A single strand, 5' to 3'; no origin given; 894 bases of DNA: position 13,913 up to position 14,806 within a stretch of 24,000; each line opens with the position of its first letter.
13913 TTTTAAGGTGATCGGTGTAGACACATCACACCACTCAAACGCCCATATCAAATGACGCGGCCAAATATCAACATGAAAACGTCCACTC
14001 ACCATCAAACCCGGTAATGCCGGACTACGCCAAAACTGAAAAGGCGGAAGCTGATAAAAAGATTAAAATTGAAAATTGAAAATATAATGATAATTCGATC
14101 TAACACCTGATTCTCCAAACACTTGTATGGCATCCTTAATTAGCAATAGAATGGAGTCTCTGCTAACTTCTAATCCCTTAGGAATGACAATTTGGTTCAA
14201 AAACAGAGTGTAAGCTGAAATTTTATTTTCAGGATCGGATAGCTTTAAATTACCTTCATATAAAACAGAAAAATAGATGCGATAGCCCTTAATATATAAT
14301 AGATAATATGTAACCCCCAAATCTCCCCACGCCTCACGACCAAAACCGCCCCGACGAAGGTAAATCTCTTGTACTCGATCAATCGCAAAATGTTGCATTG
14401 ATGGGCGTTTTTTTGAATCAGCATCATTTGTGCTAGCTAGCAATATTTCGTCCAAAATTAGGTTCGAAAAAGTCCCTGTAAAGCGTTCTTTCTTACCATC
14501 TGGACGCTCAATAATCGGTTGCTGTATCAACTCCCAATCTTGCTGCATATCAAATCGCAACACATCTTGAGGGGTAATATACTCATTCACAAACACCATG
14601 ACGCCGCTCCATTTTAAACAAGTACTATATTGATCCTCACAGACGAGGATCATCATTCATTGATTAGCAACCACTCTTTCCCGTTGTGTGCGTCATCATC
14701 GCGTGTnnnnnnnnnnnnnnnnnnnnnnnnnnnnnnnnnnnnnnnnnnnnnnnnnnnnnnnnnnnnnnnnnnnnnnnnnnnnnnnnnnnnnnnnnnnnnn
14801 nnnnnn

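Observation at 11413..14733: AT-rich ~3.2-kb islet bounded by 46/47-nt direct repeats that duplicate the rhodanese 3' end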

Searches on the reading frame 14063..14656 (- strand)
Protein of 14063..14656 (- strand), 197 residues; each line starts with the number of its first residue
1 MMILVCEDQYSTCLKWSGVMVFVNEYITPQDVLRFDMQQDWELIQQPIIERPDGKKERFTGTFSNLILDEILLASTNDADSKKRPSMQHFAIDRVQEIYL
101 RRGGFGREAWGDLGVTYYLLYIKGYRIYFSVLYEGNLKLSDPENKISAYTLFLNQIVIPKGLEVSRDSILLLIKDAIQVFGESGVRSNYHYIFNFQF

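Call 6: search_protein_families(library=pfam, proteins=[window:14063-14656:-], max_evalue=0.01)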
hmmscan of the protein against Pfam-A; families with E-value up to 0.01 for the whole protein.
window:14063-14656:- (197 aa): 0 families

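Call 7: search_protein_families(library=ncbifam, proteins=[window:14063-14656:-], max_evalue=0.01)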
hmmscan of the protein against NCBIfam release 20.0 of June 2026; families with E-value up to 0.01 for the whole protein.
window:14063-14656:- (197 aa): 0 families

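Call 16: search_protein_families(library=padloc, proteins=[window:14063-14656:-], max_evalue=0.01)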
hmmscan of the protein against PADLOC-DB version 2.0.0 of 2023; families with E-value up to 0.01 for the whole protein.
window:14063-14656:- (197 aa): 0 families

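Call 19: find_encoding_contigs(protein=window:14063-14656:-, flank=10000, max_places=10)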
Protein window:14063-14656:- (197 aa): 1 contig read that carries it; 1 place shown.
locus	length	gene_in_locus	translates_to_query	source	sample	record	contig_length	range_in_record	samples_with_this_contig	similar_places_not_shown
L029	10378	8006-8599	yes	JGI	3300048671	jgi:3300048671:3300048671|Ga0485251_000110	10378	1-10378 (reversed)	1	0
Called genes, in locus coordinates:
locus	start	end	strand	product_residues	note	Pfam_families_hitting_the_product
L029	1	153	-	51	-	?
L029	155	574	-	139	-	PF20398:DUF6691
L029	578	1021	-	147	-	PF04143:Sulf_transp (weak)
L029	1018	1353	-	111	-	PF01022:HTH_5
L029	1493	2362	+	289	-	PF00753:Lactamase_B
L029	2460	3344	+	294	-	PF05448:AXE1 (faint), PF01738:DLH (faint), PF02129:Peptidase_S15, PF20434:BD-FAE (weak), PF12146:Hydrolase_4, PF00561:Abhydrolase_1, PF12697:Abhydrolase_6, PF00326:Peptidase_S9 (faint)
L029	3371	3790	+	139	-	PF21352:Zn_ribbon_Thio2, PF00085:Thioredoxin, PF13098:Thioredoxin_2, PF13905:Thioredoxin_8 (faint)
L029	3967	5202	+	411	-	PF00990:GGDEF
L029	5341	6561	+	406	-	PF00990:GGDEF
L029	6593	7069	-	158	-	PF14539:DUF4442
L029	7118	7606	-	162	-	PF04461:YajQ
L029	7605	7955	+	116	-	PF00581:Rhodanese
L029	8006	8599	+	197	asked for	-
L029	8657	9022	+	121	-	-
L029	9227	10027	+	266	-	-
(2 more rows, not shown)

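Call 24: find_homologous_proteins(query=window:14063-14656:-, max_evalue=0.001)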
Query window:14063-14656:- (197 aa): 6 proteins with E <= 0.001 among 156 candidates.
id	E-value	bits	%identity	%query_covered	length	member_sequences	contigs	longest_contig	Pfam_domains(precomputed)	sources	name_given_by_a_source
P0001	5.3e-126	436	98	100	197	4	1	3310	-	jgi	jgi:hypothetical protein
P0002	1.4e-96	340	90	90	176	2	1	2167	-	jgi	jgi:hypothetical protein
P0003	6.1e-88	312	81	90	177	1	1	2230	-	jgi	jgi:hypothetical protein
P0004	3.8e-79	283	72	90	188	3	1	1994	-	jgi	jgi:hypothetical protein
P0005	5.5e-64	233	67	90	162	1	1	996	-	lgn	-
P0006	7.9e-46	174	70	63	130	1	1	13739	-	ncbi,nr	ncbi:MAG: hypothetical protein VXW65_09850 [Pseudomonadota bacterium]|nr:hypothetical protein [Pseud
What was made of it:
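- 14063..14599 (-): o197 (real CDS 178 aa, from the ATG at 14599), an orphan AT-rich gene of unknown function next to the gene-proximal border. Only 6 homologues among 5.8 billion proteins (call 24).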

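Call 25: find_encoding_contigs(protein=P0006, flank=10000, max_places=5)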
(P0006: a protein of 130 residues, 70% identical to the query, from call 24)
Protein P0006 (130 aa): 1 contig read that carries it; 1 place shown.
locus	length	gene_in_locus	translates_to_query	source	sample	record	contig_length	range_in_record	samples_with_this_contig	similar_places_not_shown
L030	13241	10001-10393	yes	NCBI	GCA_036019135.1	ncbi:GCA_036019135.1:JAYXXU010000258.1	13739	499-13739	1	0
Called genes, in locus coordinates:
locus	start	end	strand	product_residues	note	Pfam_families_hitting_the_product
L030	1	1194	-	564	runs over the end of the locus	PF05159:Capsule_synth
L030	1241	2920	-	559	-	PF02563:Poly_export, PF22461:SLBB_2 (faint), PF10531:SLBB (weak)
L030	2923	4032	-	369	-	-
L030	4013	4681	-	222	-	PF00005:ABC_tran, PF02463:SMC_N (faint)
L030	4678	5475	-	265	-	PF01061:ABC2_membrane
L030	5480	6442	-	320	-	PF01380:SIS, PF00571:CBS (weak)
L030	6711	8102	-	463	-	PF12812:PDZ_1 (faint), PF00089:Trypsin, PF13365:Trypsin_2, PF00595:PDZ (weak), PF13180:PDZ_2, PF17820:PDZ_6, PF00595:PDZ (weak), PF13180:PDZ_2 (weak), +1 more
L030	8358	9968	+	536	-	PF00890:FAD_binding_2, PF03486:HI0933_like (faint), PF07992:Pyr_redox_2 (faint), PF02910:Succ_DH_flav_C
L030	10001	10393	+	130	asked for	-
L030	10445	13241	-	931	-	PF18339:Tudor_1_RapA, PF00176:SNF2-rel_dom, PF18337:Tudor_RapA, PF04851:ResIII, PF00270:DEAD, PF00271:Helicase_C, PF12137:RapA_C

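Call 26: find_encoding_contigs(protein=P0004, flank=10000, max_places=5)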
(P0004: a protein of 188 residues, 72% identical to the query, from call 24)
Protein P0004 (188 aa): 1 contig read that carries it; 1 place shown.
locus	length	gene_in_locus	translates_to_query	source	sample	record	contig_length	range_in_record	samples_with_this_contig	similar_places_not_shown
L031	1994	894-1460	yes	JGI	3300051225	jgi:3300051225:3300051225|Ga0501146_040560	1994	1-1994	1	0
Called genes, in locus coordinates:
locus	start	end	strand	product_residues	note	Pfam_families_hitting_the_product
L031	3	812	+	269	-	?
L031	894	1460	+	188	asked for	-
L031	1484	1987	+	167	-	-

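Call 28: search_protein_families(library=pfam, proteins=[L031:3-812:+, L031:1484-1987:+, L031:894-1460:+], max_evalue=0.1)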
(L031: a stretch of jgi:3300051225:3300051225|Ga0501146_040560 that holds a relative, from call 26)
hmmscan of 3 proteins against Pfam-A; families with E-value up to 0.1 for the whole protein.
L031:3-812:+ (269 aa): 0 families

L031:1484-1987:+ (167 aa): 0 families

L031:894-1460:+ (188 aa): 0 families

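Call 29: find_homologous_proteins(query=L031:3-809:+, max_evalue=0.001)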
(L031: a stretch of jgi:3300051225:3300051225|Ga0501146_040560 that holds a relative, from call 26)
Query L031:3-809:+ (269 aa): 218 proteins with E <= 0.001 among 643 candidates; the best 120 are listed.
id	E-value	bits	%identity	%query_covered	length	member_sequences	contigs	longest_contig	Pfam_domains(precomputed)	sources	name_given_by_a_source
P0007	9.4e-114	397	62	99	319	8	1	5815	-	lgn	-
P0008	8.0e-112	391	61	96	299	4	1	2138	-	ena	-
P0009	1.3e-110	387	60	98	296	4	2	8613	-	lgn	-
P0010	9.1e-110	384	60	97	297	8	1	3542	-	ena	-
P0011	7.4e-101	355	59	97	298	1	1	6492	-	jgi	-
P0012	9.2e-100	351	60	92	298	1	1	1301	-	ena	-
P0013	2.6e-96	340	58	93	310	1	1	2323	-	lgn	-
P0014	2.0e-95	337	55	96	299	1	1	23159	-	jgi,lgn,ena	-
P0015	2.8e-93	330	58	91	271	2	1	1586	-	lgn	-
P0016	7.6e-93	329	57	90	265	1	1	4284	-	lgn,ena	-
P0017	1.9e-90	321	57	91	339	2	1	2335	-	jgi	jgi:hypothetical protein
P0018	1.9e-89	318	57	83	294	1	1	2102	-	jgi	jgi:hypothetical protein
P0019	2.2e-89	317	55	89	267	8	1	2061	-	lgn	-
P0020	2.6e-89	317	54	89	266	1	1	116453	-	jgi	jgi:hypothetical protein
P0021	1.7e-88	314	56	89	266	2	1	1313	-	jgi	jgi:hypothetical protein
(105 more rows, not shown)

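Call 31: find_encoding_contigs(protein=P0007, flank=10000, max_places=4)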
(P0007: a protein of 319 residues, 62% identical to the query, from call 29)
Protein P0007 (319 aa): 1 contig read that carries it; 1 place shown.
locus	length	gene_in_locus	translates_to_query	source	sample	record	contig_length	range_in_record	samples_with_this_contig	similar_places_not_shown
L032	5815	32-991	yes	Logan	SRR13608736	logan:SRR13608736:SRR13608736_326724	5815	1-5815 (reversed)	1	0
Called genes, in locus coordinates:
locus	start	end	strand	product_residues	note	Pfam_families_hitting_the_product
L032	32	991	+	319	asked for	-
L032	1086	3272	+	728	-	PF03412:Peptidase_C39, PF00664:ABC_membrane, PF00005:ABC_tran, PF02463:SMC_N (faint)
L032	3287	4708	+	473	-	PF25919:BSH_CusB (faint), PF00364:Biotin_lipoyl (faint), PF25917:BSH_RND (weak), PF25973:BSH_CzcB (faint), PF25988:HH_CyaD, PF25994:HH_AprE, PF26002:Beta-barrel_AprE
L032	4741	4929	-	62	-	-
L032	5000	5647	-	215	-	-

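Call 32: find_encoding_contigs(protein=P0009, flank=10000, max_places=4)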
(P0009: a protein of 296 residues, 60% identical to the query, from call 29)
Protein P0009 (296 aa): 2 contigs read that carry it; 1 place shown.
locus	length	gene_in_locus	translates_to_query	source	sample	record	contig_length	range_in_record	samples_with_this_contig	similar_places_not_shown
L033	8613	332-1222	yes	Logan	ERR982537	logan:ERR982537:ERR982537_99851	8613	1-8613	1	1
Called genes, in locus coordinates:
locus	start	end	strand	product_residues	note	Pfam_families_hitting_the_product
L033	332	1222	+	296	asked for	-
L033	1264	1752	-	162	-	-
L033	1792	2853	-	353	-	PF01073:3Beta_HSD, PF01370:Epimerase, PF05368:NmrA, PF07993:NAD_binding_4, PF16363:GDP_Man_Dehyd, PF13460:NAD_binding_10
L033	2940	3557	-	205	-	PF02798:GST_N, PF13417:GST_N_3, PF13409:GST_N_2, PF00043:GST_C, PF14497:GST_C_3 (weak), PF13410:GST_C_2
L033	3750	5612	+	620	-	PF00664:ABC_membrane, PF00005:ABC_tran, PF02463:SMC_N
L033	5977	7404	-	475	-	-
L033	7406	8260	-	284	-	-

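Call 41: search_protein_families(library=phrogs, proteins=[L031:3-809:+, window:14063-14656:-, L031:1484-1984:+], max_evalue=0.01)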
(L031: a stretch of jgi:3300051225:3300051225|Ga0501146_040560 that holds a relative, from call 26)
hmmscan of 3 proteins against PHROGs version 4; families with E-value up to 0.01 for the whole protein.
L031:3-809:+ (269 aa): 1 family
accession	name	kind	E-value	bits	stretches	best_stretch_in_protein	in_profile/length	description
phrog_17480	-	unknown function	8.8e-09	36.2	1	36-210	22-183/222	-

window:14063-14656:- (197 aa): 0 families

L031:1484-1984:+ (167 aa): 0 families

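Call 43: search_solved_structures(query=A1, max_evalue=1)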
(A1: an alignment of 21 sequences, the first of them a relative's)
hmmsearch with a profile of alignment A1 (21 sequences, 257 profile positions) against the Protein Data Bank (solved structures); distinct sequences matched with E-value up to 1: 0.
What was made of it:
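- Tried and rejected: A profile of the o122 family has no sequence relative in the PDB (call 43).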

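Call 54: predict_structure(alignment_id=A2)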
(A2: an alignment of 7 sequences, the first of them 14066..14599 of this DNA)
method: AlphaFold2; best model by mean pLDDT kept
length: 178 residues; sequences in the alignment: 7
mean_pLDDT: 39.6   pTM: 0.41
mean pLDDT of the five models: 39.6, 38.4, 38.2, 37.7, 36.0
residues with pLDDT >= 90: 0; 70-90: 0; 50-70: 37; < 50: 141
segments of 3 or more residues with pLDDT < 50: 1-79, 84-96, 115-138, 140-142, 159-178
pLDDT, mean of each block of 10 residues (from residue 1): 24 33 38 36 29 35 36 43 48 49 55 43 34 43 50 53 33 28
secondary structure, 60 per line:
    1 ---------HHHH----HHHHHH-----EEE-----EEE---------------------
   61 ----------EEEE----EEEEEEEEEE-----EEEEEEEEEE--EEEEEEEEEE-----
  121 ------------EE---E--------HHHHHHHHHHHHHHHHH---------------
elements in order: H10-13 H18-23 E29-31 E37-39 E71-74 E79-88 E94-103 E106-115 H147-163
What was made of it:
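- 14063..14599 (-): The structure prediction is unusable, pLDDT 39.6 (call 54).
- Tried and rejected: The o197 structure came out at pLDDT 39.6 and was discarded (call 54).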

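Call 58: find_related_loci(query=A1, collection=viral_contigs, flank=8000)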
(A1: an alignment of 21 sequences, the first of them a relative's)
Query A1 (319 aa) in viral_contigs; peptide patterns used: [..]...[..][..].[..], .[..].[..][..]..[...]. (x = any residue, [..] = any of these).
349 stretches matched a pattern; 8 encode a relative of the query (tblastn E <= 1e-3); 8 distinct loci.
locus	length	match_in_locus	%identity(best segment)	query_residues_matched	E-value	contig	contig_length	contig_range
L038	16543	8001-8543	26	69-260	3e-12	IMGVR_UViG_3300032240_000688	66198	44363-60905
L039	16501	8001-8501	25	84-260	1e-11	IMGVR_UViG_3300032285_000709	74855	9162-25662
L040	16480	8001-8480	23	74-247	1e-10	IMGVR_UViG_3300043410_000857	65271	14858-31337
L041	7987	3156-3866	22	37-286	2e-10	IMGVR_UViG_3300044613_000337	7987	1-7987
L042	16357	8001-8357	26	142-261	2e-10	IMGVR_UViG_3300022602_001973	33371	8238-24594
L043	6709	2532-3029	25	58-227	1e-9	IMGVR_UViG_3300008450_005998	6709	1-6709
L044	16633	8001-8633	25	62-272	5e-10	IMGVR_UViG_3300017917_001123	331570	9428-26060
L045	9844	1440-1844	25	69-226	3e-8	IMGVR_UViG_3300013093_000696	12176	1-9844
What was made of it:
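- Tried and rejected: Its viral relatives are only 22-26% identical (call 58).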

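Call 59: find_encoding_contigs(protein=P0003, flank=10000, max_places=5)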
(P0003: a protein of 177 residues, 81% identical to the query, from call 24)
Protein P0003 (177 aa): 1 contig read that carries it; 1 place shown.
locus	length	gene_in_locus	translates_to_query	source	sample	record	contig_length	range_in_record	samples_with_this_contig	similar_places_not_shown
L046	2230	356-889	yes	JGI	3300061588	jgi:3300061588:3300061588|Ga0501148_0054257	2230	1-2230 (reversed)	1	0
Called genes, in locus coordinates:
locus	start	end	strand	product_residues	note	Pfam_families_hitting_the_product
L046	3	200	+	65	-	?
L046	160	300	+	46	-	-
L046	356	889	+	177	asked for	-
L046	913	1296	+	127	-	-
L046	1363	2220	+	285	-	-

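Call 60: find_encoding_contigs(protein=P0002, flank=10000, max_places=5)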
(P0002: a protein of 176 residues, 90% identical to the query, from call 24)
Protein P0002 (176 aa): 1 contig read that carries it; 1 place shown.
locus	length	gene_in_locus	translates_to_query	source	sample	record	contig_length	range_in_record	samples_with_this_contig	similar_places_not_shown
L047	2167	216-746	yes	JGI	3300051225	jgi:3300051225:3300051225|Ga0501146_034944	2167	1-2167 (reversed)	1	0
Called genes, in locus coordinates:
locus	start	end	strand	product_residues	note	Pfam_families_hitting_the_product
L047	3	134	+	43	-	?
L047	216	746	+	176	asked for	-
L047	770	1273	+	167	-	-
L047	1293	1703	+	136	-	PF13613:HTH_Tnp_4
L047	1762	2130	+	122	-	PF01609:DDE_Tnp_1, PF13359:DDE_Tnp_4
